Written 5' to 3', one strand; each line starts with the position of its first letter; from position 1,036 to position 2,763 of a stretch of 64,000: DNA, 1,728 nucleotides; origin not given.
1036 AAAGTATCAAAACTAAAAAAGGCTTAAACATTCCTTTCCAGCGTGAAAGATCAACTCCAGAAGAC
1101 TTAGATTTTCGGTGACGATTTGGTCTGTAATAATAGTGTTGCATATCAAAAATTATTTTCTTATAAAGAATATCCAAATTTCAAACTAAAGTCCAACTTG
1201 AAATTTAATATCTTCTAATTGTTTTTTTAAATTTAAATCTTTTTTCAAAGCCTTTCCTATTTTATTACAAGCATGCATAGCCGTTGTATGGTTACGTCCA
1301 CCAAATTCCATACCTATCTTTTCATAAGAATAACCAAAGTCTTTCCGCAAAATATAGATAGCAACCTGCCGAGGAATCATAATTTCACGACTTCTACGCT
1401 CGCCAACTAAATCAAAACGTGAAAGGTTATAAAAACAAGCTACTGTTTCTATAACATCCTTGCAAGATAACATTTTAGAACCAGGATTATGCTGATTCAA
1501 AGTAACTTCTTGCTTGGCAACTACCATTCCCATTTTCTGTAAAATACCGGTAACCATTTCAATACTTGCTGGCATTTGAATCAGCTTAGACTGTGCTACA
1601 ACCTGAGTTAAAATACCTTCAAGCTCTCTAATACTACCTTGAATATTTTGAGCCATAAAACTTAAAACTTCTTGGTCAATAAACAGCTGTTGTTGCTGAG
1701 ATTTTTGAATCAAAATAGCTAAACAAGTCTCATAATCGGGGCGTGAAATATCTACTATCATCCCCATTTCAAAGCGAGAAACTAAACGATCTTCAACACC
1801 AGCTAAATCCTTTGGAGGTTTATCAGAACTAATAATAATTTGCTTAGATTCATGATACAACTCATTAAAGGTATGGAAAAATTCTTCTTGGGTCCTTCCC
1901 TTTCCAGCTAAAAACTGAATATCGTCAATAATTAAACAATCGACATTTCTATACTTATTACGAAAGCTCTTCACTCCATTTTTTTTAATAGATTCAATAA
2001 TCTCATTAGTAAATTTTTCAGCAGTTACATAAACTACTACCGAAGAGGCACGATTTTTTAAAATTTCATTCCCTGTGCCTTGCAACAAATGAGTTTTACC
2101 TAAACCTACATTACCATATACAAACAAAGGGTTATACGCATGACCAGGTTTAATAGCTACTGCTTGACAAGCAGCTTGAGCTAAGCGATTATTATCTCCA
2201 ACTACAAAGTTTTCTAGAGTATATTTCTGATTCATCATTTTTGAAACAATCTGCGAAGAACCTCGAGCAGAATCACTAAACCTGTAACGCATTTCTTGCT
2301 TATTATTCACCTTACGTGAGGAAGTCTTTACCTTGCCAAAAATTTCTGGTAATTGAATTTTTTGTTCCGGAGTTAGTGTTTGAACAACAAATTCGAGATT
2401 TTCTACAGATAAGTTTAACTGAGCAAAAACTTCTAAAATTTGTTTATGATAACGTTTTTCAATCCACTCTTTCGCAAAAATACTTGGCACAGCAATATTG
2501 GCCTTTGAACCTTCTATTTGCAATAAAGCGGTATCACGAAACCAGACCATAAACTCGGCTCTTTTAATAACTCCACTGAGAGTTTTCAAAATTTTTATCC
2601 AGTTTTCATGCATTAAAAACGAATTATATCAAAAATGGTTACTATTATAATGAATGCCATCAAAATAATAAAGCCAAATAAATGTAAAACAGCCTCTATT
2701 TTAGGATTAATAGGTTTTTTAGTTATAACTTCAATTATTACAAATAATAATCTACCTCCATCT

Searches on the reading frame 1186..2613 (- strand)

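Call 23: search_protein_families(library=pfam, proteins=[window:1186-2613:-], max_evalue=0.00001)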
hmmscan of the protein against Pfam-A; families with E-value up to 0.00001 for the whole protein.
window:1186-2613:- (475 aa): 4 families
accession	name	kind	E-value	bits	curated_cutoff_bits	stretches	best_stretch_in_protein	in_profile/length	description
PF00308.24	Bac_DnaA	-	2.6e-68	229.7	23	1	127-288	1-162/162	Bacterial DnaA ATPAse domain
PF08299.17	Bac_DnaA_C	-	3.8e-23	81.7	31.5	1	385-452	2-69/69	Bacterial dnaA protein helix-turn-helix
PF11638.13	DnaA_N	-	2.6e-11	43.5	24.6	1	3-64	2-64/65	DnaA N-terminal domain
PF01695.23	IstB_IS21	-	9.1e-07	29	24.1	1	163-266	95-195/238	IstB-like ATP binding protein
